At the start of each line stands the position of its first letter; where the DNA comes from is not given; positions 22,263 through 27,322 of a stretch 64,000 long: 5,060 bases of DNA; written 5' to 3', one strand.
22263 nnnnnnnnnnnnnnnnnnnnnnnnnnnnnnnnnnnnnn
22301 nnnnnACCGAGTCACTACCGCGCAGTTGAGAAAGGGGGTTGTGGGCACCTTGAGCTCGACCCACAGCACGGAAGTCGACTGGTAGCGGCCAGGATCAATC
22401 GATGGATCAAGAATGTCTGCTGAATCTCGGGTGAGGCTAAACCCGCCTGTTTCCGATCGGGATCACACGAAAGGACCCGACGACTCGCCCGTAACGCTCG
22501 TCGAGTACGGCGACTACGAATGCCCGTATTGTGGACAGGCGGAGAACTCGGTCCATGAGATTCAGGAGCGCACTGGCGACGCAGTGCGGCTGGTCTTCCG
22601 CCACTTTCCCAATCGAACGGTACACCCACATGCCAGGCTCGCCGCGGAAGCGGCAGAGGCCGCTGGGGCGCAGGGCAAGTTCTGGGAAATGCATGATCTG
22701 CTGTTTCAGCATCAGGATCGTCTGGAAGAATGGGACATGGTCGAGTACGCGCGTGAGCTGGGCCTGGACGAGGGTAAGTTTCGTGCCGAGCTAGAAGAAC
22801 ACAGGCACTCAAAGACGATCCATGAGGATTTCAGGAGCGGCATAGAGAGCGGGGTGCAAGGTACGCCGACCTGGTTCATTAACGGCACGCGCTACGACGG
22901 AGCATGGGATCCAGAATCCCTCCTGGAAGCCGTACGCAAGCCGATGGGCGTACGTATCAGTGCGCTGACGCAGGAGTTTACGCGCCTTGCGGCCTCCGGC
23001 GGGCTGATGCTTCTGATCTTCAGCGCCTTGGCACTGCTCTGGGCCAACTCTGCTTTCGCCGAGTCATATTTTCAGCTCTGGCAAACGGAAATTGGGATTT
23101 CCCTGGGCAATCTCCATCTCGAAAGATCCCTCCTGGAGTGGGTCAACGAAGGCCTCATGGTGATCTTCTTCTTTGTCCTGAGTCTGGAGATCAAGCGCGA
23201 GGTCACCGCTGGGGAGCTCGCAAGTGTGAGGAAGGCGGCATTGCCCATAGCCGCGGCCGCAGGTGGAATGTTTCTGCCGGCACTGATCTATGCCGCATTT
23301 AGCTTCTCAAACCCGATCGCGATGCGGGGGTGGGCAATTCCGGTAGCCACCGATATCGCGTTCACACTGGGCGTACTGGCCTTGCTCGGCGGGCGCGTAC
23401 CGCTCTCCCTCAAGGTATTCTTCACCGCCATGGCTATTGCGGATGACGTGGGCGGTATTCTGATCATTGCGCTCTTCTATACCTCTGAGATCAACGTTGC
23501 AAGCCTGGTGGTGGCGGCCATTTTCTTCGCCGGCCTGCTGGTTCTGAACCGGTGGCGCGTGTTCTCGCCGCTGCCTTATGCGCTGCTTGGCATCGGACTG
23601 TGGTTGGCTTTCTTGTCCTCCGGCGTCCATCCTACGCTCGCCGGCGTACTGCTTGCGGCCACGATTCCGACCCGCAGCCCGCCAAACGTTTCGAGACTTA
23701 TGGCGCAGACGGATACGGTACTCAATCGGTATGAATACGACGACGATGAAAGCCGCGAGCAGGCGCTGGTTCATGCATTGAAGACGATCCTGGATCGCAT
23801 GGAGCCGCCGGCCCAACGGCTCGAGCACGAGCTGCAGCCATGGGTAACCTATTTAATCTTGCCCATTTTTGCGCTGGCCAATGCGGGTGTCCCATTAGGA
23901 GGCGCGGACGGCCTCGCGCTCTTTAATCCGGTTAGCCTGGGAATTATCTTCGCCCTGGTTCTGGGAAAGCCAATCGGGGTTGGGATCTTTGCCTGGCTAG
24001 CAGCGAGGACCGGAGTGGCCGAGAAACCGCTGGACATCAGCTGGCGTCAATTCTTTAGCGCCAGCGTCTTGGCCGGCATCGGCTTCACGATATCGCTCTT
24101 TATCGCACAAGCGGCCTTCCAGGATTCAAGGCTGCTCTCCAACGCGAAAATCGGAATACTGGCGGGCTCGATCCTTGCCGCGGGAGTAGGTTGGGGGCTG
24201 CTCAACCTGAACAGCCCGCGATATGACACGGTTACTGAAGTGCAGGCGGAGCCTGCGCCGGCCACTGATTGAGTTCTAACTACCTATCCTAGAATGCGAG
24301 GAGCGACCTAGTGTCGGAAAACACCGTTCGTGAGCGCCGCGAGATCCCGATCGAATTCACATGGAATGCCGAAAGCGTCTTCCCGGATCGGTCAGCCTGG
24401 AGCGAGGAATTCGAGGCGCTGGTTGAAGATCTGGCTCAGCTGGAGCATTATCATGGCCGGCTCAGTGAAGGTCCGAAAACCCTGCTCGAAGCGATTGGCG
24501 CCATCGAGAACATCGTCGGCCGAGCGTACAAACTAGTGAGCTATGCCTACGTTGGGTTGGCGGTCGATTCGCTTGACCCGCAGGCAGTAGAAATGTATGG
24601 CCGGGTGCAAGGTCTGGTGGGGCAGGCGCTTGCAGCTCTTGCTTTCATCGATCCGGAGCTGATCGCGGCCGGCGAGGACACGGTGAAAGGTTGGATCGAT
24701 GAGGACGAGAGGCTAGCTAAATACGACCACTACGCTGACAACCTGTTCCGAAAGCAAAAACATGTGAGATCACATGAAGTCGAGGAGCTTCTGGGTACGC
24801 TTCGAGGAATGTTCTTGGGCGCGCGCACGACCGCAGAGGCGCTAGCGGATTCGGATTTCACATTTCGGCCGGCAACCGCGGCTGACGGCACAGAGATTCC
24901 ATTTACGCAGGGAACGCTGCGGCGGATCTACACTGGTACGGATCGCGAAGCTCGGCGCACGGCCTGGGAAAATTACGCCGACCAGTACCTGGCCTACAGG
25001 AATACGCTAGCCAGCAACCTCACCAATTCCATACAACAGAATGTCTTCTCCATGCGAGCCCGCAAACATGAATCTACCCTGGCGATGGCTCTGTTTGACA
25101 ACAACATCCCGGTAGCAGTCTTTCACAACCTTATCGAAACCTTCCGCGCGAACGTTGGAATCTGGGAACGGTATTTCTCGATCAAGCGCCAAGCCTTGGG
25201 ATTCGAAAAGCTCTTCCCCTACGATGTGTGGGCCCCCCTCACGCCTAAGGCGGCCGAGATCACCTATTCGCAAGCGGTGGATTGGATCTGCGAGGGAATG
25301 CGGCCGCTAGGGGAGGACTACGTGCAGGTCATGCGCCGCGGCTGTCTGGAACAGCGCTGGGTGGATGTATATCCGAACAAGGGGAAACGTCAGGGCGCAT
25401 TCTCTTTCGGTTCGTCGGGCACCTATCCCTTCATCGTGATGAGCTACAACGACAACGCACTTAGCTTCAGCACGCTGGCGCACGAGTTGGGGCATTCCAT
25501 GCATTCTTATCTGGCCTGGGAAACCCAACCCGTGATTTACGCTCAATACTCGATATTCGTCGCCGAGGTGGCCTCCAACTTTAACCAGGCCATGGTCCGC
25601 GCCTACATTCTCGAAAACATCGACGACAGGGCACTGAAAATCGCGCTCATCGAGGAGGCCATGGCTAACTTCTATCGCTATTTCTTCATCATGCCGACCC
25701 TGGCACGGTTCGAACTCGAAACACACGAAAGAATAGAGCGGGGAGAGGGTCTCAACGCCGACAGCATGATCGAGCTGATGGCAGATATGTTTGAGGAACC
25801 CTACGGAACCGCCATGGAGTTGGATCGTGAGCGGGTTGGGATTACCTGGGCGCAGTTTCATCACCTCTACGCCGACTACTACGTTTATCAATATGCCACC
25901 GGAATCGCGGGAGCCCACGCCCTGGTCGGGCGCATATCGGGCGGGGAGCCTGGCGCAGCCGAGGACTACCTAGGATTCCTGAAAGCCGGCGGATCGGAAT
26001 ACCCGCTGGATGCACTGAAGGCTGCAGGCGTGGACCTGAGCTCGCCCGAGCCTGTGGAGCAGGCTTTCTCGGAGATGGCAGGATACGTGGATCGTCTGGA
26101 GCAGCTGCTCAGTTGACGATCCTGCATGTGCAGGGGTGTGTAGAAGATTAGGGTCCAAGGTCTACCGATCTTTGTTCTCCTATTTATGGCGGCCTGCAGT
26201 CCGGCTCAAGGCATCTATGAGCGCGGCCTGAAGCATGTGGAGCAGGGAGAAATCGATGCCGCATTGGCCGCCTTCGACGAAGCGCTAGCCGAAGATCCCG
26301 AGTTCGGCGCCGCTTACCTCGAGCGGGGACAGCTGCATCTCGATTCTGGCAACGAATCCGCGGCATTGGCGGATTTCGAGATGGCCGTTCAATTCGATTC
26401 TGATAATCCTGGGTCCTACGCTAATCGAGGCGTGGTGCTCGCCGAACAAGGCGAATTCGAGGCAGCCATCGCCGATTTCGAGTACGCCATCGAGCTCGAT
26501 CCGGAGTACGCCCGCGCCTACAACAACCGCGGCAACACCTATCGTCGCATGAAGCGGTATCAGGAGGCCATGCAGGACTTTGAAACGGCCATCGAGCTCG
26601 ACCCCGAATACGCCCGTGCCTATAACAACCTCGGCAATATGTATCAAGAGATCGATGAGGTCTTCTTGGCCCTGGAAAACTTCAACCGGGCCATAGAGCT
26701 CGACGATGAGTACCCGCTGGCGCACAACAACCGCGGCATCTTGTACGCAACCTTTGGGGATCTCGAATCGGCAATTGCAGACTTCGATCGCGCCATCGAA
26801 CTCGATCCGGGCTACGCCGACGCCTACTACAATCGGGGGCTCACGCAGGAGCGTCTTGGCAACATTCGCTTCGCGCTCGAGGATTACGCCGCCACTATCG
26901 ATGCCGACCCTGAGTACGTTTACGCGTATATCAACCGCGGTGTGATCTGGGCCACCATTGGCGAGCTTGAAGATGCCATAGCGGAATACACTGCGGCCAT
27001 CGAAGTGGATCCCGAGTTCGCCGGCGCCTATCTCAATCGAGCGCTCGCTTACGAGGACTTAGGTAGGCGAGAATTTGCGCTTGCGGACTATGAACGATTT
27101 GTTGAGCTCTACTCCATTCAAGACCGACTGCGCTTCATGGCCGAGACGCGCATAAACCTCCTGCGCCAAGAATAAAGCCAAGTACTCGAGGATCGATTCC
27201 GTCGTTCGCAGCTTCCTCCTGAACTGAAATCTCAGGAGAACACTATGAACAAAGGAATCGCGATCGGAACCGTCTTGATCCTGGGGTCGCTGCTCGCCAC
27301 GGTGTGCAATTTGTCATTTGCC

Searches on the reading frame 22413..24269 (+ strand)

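Call 62: search_protein_families(library=pfam, proteins=[window:22413-24269:+], max_evalue=0.00001)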
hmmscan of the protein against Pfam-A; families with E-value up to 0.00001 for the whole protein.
window:22413-24269:+ (619 aa): 3 families
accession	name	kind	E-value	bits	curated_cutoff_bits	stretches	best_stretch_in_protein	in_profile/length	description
PF06965.17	Na_H_antiport_1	-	2.5e-141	471.4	23.5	1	188-597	2-374/374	Na+/H+ antiporter 1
PF13462.12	Thioredoxin_4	-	1e-23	84.8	23.2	1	16-174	4-163/165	Thioredoxin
PF01323.26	DSBA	-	1.5e-20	74.2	25.6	1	28-174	1-190/191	DSBA-like thioredoxin domain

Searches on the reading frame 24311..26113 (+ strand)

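Call 62: search_protein_families(library=pfam, proteins=[window:24311-26113:+], max_evalue=0.00001)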
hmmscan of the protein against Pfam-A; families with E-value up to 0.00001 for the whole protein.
window:24311-26113:+ (601 aa): 2 families
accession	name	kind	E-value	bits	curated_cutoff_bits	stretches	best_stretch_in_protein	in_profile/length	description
PF01432.26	Peptidase_M3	-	5.8e-61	207.7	27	1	210-587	6-456/457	Peptidase family M3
PF08439.15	Peptidase_M3_N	-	4e-15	56.2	25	1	116-185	1-70/70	Oligopeptidase F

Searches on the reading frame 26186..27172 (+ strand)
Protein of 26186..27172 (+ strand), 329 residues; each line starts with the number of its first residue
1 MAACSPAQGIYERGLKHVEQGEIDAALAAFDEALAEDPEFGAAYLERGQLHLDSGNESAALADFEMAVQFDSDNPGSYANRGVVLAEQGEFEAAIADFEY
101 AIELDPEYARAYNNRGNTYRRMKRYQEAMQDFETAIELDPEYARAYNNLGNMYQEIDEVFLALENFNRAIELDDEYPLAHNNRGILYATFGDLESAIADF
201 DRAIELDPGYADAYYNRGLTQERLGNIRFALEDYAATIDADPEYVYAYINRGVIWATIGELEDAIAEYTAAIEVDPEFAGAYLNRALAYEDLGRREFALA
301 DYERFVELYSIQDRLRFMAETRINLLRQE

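Call 62: search_protein_families(library=pfam, proteins=[window:26186-27172:+], max_evalue=0.00001)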
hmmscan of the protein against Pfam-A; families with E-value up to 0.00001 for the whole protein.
window:26186-27172:+ (329 aa): 16 families
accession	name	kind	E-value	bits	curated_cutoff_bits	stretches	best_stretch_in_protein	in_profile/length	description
PF00515.34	TPR_1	-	2.6e-66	217.4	27.8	3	109-142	1-34/34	Tetratricopeptide repeat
PF13414.12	TPR_11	-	1.9e-60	200.7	26.8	4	116-155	1-40/42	TPR repeat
PF07719.23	TPR_2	-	1.7e-53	174.7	27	3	109-142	1-34/34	Tetratricopeptide repeat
PF13431.12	TPR_17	-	1.4e-44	147.1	24.4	1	98-130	2-34/34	Tetratricopeptide repeat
PF13181.12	TPR_8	-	1.4e-43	143.8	25.7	1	109-141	1-33/34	Tetratricopeptide repeat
PF13432.12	TPR_16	-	4.8e-39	132.8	32.7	4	11-75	1-65/65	Tetratricopeptide repeat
PF13371.12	TPR_9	-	7.2e-33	112.9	35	2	50-110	4-64/73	Tetratricopeptide repeat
PF13424.12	TPR_12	-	1.4e-21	76.9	30.1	2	78-140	6-76/77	Tetratricopeptide repeat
PF14559.12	TPR_19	-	4.6e-20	72.2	25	1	18-62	2-46/68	Tetratricopeptide repeat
PF13428.12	TPR_14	-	1.9e-17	62.4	23.5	0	110-151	2-43/44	Tetratricopeptide repeat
PF13374.12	TPR_10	-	4.3e-14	52.4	27.5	1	109-137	2-30/42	Tetratricopeptide repeat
PF13174.12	TPR_6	-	6.8e-11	42.5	26.3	0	115-141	6-32/33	Tetratricopeptide repeat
PF12569.14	NatA_aux_su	-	2.1e-08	34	33.3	0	148-218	197-265/515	N-terminal acetyltransferase A, auxiliary subunit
PF24575.1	TPR_Slam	-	7.2e-07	30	35.2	0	218-288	22-90/104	Surface lipoprotein assembly modifier, N-terminal TPR repeats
PF23914.1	TPR_CcmH_CycH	-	1.9e-06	28.2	42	0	18-104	61-150/158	Cytochrome c-type biogenesis protein H TPR domain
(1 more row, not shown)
